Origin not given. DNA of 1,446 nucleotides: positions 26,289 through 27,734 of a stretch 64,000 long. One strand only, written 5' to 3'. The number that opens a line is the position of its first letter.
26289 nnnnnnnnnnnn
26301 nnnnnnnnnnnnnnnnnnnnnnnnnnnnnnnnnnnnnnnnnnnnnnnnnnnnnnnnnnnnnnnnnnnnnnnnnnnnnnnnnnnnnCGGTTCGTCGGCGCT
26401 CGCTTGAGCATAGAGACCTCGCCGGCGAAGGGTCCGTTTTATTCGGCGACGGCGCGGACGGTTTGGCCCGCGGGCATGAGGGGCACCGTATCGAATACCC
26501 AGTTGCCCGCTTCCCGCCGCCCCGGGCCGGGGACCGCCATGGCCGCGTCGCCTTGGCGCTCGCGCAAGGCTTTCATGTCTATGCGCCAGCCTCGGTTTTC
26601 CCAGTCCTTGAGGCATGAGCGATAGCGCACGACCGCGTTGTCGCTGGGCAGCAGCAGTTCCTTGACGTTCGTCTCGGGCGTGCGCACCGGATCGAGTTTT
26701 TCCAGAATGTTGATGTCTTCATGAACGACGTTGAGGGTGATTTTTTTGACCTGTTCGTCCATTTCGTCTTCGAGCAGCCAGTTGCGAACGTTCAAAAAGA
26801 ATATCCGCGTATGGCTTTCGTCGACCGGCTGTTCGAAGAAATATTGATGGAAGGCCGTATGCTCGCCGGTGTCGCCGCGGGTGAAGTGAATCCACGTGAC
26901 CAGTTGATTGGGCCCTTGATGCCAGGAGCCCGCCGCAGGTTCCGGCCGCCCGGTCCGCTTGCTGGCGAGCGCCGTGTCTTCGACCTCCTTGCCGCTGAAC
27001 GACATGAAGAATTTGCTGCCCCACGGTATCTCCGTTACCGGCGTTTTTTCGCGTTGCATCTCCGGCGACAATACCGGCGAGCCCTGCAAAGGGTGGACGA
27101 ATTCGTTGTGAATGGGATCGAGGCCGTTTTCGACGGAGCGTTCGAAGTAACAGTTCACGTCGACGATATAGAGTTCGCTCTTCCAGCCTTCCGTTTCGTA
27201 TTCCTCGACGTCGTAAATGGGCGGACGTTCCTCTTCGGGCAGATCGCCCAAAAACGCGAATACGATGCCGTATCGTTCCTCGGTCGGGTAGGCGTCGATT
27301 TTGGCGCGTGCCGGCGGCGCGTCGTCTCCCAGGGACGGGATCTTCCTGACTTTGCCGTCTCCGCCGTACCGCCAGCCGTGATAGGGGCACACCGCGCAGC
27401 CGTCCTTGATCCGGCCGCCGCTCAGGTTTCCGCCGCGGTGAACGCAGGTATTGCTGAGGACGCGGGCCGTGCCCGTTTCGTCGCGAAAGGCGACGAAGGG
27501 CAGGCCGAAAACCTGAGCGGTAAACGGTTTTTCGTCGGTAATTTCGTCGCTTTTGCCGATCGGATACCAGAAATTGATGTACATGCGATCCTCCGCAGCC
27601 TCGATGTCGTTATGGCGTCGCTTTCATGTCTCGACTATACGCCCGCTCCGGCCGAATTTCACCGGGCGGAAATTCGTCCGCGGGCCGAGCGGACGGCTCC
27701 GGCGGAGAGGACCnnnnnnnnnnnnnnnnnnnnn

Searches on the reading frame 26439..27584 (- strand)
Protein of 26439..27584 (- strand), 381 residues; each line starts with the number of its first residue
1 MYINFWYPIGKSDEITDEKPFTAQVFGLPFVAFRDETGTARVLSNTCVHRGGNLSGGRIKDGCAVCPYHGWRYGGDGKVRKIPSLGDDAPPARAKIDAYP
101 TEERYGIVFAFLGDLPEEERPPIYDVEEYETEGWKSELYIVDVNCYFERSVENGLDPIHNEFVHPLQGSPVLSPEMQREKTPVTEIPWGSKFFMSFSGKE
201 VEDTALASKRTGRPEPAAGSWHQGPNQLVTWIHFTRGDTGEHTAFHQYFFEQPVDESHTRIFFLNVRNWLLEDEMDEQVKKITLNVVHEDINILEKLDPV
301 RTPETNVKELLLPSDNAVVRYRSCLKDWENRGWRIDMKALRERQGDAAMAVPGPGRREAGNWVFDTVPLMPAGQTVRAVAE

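Call 24: find_encoding_contigs(protein=window:26439-27584:-, flank=10000, max_places=10)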
Protein window:26439-27584:- (381 aa): no gene with exactly this product is on record in the collection.
